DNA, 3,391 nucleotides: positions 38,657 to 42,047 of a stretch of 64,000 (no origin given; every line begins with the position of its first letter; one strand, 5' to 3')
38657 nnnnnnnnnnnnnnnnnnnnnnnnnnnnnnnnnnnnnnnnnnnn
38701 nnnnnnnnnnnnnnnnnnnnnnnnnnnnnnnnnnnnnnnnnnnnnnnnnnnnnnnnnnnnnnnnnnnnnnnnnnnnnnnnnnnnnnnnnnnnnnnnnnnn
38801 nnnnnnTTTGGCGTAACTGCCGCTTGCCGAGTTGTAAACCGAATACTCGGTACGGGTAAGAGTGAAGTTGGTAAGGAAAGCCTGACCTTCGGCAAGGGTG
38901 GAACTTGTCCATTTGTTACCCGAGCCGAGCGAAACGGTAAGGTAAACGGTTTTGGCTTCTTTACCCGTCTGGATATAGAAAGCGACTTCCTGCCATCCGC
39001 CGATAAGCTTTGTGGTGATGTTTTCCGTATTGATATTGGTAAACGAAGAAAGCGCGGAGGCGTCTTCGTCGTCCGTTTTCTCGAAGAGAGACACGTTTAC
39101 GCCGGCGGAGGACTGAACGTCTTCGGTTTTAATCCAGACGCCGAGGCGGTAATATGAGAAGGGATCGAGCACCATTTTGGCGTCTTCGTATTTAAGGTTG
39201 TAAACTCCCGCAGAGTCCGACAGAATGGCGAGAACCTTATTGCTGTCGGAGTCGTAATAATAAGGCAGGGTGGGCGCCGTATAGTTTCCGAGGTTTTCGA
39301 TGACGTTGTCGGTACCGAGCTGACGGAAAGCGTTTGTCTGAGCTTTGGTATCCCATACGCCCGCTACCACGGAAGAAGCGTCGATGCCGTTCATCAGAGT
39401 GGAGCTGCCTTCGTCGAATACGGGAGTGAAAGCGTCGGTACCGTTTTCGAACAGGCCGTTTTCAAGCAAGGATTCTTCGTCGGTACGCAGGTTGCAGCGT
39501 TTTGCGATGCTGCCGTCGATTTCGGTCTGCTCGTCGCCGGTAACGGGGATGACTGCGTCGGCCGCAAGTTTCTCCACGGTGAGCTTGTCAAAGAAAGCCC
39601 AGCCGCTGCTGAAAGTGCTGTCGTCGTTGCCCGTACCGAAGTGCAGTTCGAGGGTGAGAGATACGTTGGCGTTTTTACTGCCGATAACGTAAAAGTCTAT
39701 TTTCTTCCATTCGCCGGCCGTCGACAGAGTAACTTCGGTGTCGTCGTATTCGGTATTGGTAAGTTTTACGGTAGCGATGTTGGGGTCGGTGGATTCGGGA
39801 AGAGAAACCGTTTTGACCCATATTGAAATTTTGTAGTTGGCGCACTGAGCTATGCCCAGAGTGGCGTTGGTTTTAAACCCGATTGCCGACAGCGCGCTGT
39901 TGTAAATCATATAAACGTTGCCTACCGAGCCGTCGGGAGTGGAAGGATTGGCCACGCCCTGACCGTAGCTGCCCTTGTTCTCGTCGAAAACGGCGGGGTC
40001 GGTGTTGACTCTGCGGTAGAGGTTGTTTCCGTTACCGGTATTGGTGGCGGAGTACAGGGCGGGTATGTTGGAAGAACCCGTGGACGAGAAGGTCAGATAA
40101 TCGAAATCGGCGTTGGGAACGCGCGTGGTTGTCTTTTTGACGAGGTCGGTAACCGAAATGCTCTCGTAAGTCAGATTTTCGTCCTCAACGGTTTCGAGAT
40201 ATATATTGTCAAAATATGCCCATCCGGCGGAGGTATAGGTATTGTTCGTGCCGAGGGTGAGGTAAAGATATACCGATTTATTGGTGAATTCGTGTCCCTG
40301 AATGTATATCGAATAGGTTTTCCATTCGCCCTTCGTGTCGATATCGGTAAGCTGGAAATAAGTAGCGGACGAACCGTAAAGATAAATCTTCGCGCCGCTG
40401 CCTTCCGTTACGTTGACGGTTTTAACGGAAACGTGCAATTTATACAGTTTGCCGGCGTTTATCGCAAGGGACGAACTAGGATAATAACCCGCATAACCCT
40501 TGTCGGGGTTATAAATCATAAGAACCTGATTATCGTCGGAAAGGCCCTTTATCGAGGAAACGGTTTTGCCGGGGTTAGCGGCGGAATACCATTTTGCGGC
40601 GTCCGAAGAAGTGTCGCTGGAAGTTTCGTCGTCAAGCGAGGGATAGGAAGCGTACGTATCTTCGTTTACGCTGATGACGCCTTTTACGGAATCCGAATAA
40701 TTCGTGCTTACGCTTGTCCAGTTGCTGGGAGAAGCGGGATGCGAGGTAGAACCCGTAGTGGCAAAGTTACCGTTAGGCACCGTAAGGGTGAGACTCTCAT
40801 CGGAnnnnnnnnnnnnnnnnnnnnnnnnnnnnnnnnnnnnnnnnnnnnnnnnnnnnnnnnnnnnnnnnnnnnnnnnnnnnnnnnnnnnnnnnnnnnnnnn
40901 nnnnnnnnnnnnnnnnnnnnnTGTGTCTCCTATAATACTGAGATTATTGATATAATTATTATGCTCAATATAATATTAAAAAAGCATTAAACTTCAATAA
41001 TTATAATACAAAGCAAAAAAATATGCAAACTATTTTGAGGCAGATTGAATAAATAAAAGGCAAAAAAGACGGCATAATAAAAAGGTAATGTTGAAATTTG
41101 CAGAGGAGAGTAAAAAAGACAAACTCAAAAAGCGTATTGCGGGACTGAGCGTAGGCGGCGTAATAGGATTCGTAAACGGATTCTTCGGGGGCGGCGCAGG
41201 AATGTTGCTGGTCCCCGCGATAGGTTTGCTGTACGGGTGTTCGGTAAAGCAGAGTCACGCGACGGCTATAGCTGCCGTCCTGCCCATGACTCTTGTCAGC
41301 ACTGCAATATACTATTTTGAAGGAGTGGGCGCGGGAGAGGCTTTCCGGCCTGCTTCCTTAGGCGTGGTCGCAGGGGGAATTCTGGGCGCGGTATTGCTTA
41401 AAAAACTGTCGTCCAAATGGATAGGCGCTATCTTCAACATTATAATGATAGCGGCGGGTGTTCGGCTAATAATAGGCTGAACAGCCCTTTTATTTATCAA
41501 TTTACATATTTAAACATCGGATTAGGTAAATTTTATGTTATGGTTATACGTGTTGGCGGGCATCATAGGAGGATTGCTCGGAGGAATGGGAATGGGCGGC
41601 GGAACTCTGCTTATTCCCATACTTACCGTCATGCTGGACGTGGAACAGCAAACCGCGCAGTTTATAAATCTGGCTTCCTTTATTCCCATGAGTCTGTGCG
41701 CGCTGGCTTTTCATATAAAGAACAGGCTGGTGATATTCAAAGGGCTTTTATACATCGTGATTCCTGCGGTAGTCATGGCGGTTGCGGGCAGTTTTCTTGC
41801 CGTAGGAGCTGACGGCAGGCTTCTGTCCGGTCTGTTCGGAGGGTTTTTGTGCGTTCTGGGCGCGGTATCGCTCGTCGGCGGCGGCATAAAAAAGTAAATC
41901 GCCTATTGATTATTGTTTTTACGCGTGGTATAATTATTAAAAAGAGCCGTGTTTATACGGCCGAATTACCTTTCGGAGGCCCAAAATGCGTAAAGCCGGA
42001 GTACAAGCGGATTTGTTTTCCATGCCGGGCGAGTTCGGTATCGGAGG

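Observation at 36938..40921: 1327-aa envelope protein with a lipobox, five divergent CBM-like modules and a C-terminal TM/polybasic anchor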

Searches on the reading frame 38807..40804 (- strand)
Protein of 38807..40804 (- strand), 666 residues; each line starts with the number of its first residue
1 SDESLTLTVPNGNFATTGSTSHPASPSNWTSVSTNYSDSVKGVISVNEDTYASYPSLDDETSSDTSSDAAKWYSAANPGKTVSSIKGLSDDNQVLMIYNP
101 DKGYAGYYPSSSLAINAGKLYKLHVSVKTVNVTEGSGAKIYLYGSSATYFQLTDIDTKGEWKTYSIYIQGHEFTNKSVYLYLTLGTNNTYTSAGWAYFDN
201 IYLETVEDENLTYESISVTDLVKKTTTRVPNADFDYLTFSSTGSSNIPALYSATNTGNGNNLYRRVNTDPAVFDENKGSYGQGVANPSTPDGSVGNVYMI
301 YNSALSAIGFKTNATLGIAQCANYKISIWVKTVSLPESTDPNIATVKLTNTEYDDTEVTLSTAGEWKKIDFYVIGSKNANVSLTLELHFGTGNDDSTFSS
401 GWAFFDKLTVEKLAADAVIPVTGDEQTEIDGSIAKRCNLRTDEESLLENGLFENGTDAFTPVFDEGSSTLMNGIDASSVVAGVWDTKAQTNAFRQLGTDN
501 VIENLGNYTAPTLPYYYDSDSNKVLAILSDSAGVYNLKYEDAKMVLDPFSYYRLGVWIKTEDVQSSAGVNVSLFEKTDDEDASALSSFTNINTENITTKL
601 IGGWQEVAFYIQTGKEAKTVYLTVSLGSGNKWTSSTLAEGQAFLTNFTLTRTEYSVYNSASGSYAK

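Call 26: search_solved_structures(query=A2, max_evalue=10)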
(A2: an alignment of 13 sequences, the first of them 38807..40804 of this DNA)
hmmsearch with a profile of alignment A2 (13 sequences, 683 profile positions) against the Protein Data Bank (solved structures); distinct sequences matched with E-value up to 10: 1.
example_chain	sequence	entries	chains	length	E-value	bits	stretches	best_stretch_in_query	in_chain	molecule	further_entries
6tku_A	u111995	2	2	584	0.13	13.8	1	105-164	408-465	depolymerase KP32gp38 | Depolymerase 2, capsule K21-specific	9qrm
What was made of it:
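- On CBM_4_9-type carbohydrate-binding modules (PF02018; CAZy CBM4/9/16/22): A profile search of PDB sequences finds no CBM (call 26).
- Tried and rejected: A three-module profile against PDB sequences gave only a phage depolymerase at E 0.13 (call 26).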

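Call 32: predict_structure(alignment_id=A2)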
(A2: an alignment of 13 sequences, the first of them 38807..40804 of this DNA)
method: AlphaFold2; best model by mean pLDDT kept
length: 666 residues; sequences in the alignment: 13
mean_pLDDT: 79.4   pTM: 0.76
mean pLDDT of the five models: 79.4, 79.0, 75.8, 73.1, 73.1
residues with pLDDT >= 90: 156; 70-90: 376; 50-70: 92; < 50: 42
segments of 3 or more residues with pLDDT < 50: 1-5, 59-70, 235-245, 465-473
pLDDT, mean of each block of 10 residues (from residue 1): 54 84 84 66 86 63 46 72 65 87 75 87 93 81 77 87 93 85 70 86 86 88 85 46 49 73 81 82 87 84 88 83 90 86 90 84 92 85 89 72 89 75 80 88 59 61 49 62 76 79 78 70 83 85 84 92 92 82 85 87 90 92 87 84 87 84 86
secondary structure, 60 per line:
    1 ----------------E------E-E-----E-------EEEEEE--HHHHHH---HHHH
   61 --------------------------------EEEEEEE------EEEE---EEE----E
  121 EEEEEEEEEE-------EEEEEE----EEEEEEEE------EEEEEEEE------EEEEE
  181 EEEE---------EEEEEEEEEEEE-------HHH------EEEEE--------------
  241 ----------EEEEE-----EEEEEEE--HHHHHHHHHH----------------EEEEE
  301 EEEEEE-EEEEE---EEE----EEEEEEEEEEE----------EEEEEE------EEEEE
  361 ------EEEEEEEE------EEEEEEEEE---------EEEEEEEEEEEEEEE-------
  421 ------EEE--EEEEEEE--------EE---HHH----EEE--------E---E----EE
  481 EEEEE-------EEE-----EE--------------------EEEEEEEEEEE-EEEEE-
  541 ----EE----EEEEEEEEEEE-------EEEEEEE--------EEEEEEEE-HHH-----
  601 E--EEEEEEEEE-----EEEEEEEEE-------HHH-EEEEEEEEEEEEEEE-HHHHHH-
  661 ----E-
elements in order: E40-45 H48-53 H57-60 E93-99 E106-109 E113-115 E120-130 E138-143 E148-155 E162-169 E176-184 E194-205 E222-226 E251-255 E261-267 H270-279 E296-306 E308-312 E316-318 E323-333 E344-349 E356-360 E367-374 E381-389 E399-413 E427-429 E432-438 E459-461 E479-485 E493-495 E523-533 E535-539 E551-561 E569-575 E584-591 E604-612 E618-626 E638-652 H654-659
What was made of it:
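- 40187..40780 (-): Module 1 (aa 48-245), CBM4/22-like beta jelly roll. AlphaFold2 all-beta, with most 10-residue blocks at pLDDT 65-93 (call 32).
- AlphaFold2 N-terminal half: pLDDT 79.4, pTM 0.76, all-beta (call 32). pTM of 0.76 for a three-module model suggests fixed inter-module packing (call 32).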

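Call 36: fold_search(model_id=the predicted structure, library=pdb)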
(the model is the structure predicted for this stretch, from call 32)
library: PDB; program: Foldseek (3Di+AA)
matches with E <= 10: 1617; with E <= 0.001: 196
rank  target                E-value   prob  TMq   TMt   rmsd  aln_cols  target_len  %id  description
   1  5x7o_A                3.2e-12  1.00  0.18  0.10  20.8       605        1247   12  Crystal structure of Paenibacillus sp. 598K alpha-1,6-glucosyltransferase (released 2017-07-26)
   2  5b4x_A                1.2e-11  1.00  0.15  0.14  23.0       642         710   10  Crystal structure of the ApoER2 ectodomain in complex with the Reelin R56 fragment (released 2017-04-26)
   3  4xup_D                1.9e-11  1.00  0.19  0.35  13.3       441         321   11  Structure of the N-terminal CBM22-1-CBM22-2 tandem domain from Paenibacillus barcinonensis Xyn10C (released 2015-06-03)
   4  4xup_F                2.5e-11  1.00  0.19  0.35  12.8       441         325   11  Structure of the N-terminal CBM22-1-CBM22-2 tandem domain from Paenibacillus barcinonensis Xyn10C (released 2015-06-03)
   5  5a57                  2.7e-11  1.00  0.19  0.12  22.8       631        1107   10  The structure of GH101 from Streptococcus pneumoniae TIGR4 in complex with PUGT (released 2015-09-02)
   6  8zi4_A                2.7e-11  1.00  0.20  0.22  27.3       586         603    9  Cryo-EM structure of wtEP-trypsinogen (released 2025-05-21)
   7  4xup_A                3.0e-11  1.00  0.19  0.35  12.4       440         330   11  Structure of the N-terminal CBM22-1-CBM22-2 tandem domain from Paenibacillus barcinonensis Xyn10C (released 2015-06-03)
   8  7kwb_A                3.6e-11  1.00  0.16  0.22  20.3       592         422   12  Surface glycan-binding protein B from Bacteroides thetaiotaomicron (released 2021-02-17)
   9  4xup_B                4.0e-11  1.00  0.19  0.35  14.4       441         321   11  Structure of the N-terminal CBM22-1-CBM22-2 tandem domain from Paenibacillus barcinonensis Xyn10C (released 2015-06-03)
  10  5a59_A                4.9e-11  1.00  0.19  0.12  22.7       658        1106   10  The structure of GH101 E796Q mutant from Streptococcus pneumoniae TIGR4 in complex with T-antigen (released 2015-09-02)
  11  6qep                  5.5e-11  1.00  0.18  0.10  22.4       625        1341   11  EngBF DARPin Fusion 4b H14 (released 2019-11-06)
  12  5a58_A                6.4e-11  1.00  0.19  0.12  22.8       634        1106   10  The structure of GH101 D764N mutant from Streptococcus pneumoniae TIGR4 in complex with serinyl T-antigen (released 2015-09-02)
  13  6qfk_A                7.9e-11  1.00  0.18  0.10  22.4       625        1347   12  EngBF DARPin Fusion 4b G10 (released 2019-11-06)
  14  5b4x_C                9.8e-11  1.00  0.14  0.14  22.8       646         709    9  Crystal structure of the ApoER2 ectodomain in complex with the Reelin R56 fragment (released 2017-04-26)
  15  8a19_A                1.2e-10  1.00  0.18  0.10  22.5       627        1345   11  Structure of a leucinostatin derivative determined by host lattice display : L1E4V1 construct (released 2022-12-07)
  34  2y64_A                1.3e-06  1.00  0.19  0.66   5.6       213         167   14  Xylopentaose binding mutated (X-2 L110F) CBM4-2 Carbohydrate Binding Module from a Thermostable Rhodothermus marinus X (released 2012-03-07)
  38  2zex_A                1.5e-06  1.00  0.17  0.64   5.3       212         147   10  Family 16 carbohydrate binding module (released 2008-03-04)
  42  4bj0_A                2.1e-06  1.00  0.20  0.72   4.6       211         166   11  Xyloglucan binding module (CBM4-2 X2-L110F) in complex with branched xyloses (released 2014-04-23)
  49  8xmz_A                6.1e-06  1.00  0.18  0.72   4.5       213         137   18  Crystal structure of a novel porphyran-binding carbohydrate binding module (released 2024-01-17)
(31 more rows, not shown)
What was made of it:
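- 40187..40780 (-): Foldseek finds CBM22, CBM4 and CBM16 (call 36).
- On CBM_4_9-type carbohydrate-binding modules (PF02018; CAZy CBM4/9/16/22): Foldseek gives 4xup at E 2e-11, and 2y64, 4bj0, 2zex and 8xmz at target TM 0.63-0.72 (call 36).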

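Call 47: search_protein_representatives(alignment_id=A2)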
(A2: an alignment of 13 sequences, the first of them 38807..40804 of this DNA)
Query: 13 sequences, 683 profile positions. Proteins with E-value up to 0.001 (for the whole library): 1386; up to 1e-10: 1034; up to 1e-30: 576. The best 150 are listed.
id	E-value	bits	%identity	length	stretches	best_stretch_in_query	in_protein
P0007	1.2e-274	929.5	-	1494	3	2-683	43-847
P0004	2.8e-267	905.1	-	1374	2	2-683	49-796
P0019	2.4e-258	875.5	-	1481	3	2-683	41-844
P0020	8.6e-255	863.8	-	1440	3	2-683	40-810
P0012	2.2e-252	855.9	-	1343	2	3-681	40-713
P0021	4.5e-250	848.2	-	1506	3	2-683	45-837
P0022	7.5e-242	821.0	-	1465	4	2-683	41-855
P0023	3.7e-239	812.1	-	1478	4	2-683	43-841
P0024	2.1e-236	803.1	-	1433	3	2-683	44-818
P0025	1.1e-235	800.6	-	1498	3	2-682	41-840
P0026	7.8e-235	797.8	-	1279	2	2-683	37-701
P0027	2.5e-234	796.2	-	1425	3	4-683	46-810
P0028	4.8e-233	791.9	-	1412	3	4-681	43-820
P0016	6.2e-230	781.6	-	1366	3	3-683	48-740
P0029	3.9e-229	779.0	-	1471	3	2-683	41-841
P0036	3.8e-214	729.5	-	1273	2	2-683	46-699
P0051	5.7e-174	596.7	-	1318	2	1-683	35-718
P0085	1.5e-138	479.7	-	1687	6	2-350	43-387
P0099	1.3e-113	397.2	-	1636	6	355-682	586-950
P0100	2.2e-112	393.1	-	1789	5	3-351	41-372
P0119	4.9e-94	332.5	-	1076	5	28-271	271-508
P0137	1.5e-86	307.8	-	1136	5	3-221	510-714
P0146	7.3e-84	298.9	-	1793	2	6-683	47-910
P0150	1.0e-82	295.1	-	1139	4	6-467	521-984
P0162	1.6e-79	284.6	-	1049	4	370-680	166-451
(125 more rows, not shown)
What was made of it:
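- Tried and rejected: The exhaustive HMM search showed the true family size (call 47).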

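Call 48: list_cluster_members(proteins=[P0019, P0036, P0051, P0085, P0099, P0100, P0119, P0137, P0146, P0162])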
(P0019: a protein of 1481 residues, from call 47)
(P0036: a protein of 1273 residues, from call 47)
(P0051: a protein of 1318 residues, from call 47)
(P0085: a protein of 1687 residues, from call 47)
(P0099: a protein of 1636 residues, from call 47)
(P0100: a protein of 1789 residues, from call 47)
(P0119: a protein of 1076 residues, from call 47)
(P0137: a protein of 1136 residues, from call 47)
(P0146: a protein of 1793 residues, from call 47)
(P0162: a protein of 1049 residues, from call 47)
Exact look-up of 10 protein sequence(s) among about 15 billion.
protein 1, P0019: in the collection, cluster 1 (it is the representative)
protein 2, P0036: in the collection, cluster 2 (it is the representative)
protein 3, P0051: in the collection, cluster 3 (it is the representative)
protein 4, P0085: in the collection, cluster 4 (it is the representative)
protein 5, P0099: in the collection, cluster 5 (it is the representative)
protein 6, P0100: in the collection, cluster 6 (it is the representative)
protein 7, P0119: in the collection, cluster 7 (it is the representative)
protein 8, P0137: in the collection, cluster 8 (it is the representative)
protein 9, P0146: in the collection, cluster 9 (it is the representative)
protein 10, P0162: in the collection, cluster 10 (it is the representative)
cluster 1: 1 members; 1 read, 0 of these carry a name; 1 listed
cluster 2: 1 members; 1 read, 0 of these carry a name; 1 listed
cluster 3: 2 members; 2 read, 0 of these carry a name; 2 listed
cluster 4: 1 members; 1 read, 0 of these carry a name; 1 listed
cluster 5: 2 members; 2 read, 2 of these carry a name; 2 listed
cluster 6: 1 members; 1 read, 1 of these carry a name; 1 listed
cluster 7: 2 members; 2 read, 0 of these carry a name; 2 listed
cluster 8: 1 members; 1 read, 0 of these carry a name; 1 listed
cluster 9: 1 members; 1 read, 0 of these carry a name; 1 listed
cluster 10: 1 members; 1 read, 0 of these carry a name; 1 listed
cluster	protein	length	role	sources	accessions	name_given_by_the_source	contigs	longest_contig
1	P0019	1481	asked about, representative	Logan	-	-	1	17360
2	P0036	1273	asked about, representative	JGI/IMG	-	-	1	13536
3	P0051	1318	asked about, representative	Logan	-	-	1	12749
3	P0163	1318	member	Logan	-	-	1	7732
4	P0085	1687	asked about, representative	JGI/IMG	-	-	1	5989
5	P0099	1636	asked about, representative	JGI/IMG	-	hypothetical protein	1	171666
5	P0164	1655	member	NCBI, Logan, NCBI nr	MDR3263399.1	MAG: hypothetical protein LBT30_03730 [Clostridiales bacterium] | hypothetical protein [Clostridiales bacterium]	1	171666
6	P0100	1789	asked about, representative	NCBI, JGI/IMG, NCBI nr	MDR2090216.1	MAG: hypothetical protein LBP62_00960 [Clostridiales bacterium] | hypothetical protein | hypothetical protein [Clostridiales bacterium]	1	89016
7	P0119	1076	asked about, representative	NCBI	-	-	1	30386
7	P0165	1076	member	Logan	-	-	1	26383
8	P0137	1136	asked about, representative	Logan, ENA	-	-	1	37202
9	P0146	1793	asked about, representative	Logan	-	-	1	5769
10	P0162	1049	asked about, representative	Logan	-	-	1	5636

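Call 50: search_protein_families(library=pfam, proteins=[P0085, P0100, P0119, P0137, P0146, P0150, P0162], max_evalue=0.01)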
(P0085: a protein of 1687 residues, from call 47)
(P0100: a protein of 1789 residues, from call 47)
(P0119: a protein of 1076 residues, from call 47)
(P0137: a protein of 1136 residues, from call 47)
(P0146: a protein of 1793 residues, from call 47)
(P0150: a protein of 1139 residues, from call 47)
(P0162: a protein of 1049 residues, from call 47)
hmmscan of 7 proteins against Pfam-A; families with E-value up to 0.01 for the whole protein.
P0085 (1687 aa): 0 families

P0100 (1789 aa): 0 families

P0119 (1076 aa): 0 families

P0137 (1136 aa): 0 families

P0146 (1793 aa): 0 families

P0150 (1139 aa): 0 families

P0162 (1049 aa): 0 families
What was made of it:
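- On CBM_4_9-type carbohydrate-binding modules (PF02018; CAZy CBM4/9/16/22): Seven distant members give no Pfam hit (call 50).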

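Call 61: find_encoding_contigs(protein=P0100, flank=8000, max_places=1)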
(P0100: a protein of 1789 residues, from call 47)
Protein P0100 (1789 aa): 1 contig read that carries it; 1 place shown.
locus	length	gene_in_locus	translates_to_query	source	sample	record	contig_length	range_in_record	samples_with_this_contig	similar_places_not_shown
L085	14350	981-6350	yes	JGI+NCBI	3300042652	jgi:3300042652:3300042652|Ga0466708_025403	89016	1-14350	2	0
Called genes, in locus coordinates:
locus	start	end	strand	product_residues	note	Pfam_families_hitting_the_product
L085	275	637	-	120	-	PF01925:TauE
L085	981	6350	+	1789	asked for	-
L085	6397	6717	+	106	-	-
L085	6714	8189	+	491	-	PF07690:MFS_1, PF13347:MFS_2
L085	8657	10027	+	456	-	PF00149:Metallophos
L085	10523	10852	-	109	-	PF02575:YbaB_DNA_bd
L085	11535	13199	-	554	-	PF13177:DNA_pol3_delta2, PF00004:AAA, PF22608:DNAX_ATPase_lid, PF12169:DNA_pol3_gamma3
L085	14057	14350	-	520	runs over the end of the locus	PF14903:WG_beta_rep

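Call 62: find_encoding_contigs(protein=P0119, flank=8000, max_places=1)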
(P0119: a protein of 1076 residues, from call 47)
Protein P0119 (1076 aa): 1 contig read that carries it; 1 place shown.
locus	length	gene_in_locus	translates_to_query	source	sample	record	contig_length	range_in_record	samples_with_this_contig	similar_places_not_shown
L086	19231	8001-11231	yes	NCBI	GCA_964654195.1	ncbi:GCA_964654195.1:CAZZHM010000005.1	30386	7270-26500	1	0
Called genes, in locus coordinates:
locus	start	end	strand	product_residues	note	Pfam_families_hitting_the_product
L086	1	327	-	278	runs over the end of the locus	PF07934:OGG_N, PF00730:HhH-GPD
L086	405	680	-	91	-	PF01016:Ribosomal_L27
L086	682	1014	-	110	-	PF04327:Peptidase_Prp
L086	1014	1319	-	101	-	PF00829:Ribosomal_L21p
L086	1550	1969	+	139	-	-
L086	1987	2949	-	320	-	PF06723:MreB_Mbl, PF14450:FtsA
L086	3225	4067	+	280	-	PF01656:CbiA, PF02374:ArsA_ATPase (weak), PF06564:CBP_BcsQ (weak), PF09140:MipZ, PF10609:ParA, PF13614:AAA_31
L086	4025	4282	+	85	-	PF03776:MinE (weak)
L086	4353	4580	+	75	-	-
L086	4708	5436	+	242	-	PF02163:Peptidase_M50 (weak)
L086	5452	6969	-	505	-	PF02541:Ppx-GppA, PF21447:Ppx-GppA_III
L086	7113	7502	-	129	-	PF01925:TauE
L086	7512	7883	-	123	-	PF01925:TauE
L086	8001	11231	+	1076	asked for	-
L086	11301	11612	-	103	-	PF04545:Sigma70_r4 (faint), PF01476:LysM, PF23577:LysM_RLK (faint)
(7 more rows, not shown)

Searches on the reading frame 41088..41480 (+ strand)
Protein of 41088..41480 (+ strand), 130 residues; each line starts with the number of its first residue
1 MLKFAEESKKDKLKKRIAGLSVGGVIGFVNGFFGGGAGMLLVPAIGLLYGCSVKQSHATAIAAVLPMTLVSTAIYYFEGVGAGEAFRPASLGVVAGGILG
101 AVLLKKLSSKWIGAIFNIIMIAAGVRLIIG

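Call 44: search_protein_families(library=pfam, proteins=[window:41088-41480:+], max_evalue=0.001)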
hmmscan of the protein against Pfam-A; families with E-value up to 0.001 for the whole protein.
window:41088-41480:+ (130 aa): 2 families
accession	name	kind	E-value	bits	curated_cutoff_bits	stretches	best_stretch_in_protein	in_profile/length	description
PF01925.25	TauE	-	3.7e-21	76.3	32.6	1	9-127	119-237/237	Sulfite exporter TauE/SafE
PF13515.12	FUSC_2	-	0.00036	21.1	25.6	0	7-75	30-100/126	Fusaric acid resistance protein-like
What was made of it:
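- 41088..41897 (+): Conserved divergent neighbour: a split TauE/SafE-family exporter encoded as two half-genes. 41088-41480 matches the C-terminal half of the profile and 41535-41897 matches the N-terminal half. A functional link is not shown. Pfam PF01925, E 4e-21 and 1e-14 (call 44).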

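Call 58: search_protein_families(library=ncbifam, proteins=[window:41088-41480:+], max_evalue=0.001)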
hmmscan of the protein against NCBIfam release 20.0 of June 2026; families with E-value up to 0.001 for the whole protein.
window:41088-41480:+ (130 aa): 1 family
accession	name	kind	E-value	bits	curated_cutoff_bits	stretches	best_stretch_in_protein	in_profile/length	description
NF007909.0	PRK10621.1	equivalog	2.2e-06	27.2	383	1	3-107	126-226/266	hypothetical protein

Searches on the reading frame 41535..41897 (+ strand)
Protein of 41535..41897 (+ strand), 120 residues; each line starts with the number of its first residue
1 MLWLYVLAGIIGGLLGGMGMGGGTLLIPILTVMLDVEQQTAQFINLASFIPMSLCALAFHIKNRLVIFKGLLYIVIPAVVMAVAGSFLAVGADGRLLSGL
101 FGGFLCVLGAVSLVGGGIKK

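Call 44: search_protein_families(library=pfam, proteins=[window:41535-41897:+], max_evalue=0.001)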
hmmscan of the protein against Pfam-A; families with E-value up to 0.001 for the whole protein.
window:41535-41897:+ (120 aa): 1 family
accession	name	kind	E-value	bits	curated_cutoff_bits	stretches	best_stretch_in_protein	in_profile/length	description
PF01925.25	TauE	-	1.3e-14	54.8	32.6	1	6-114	2-109/237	Sulfite exporter TauE/SafE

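Call 58: search_protein_families(library=ncbifam, proteins=[window:41535-41897:+], max_evalue=0.001)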
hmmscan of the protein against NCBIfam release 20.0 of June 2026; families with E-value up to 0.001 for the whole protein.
window:41535-41897:+ (120 aa): 0 families
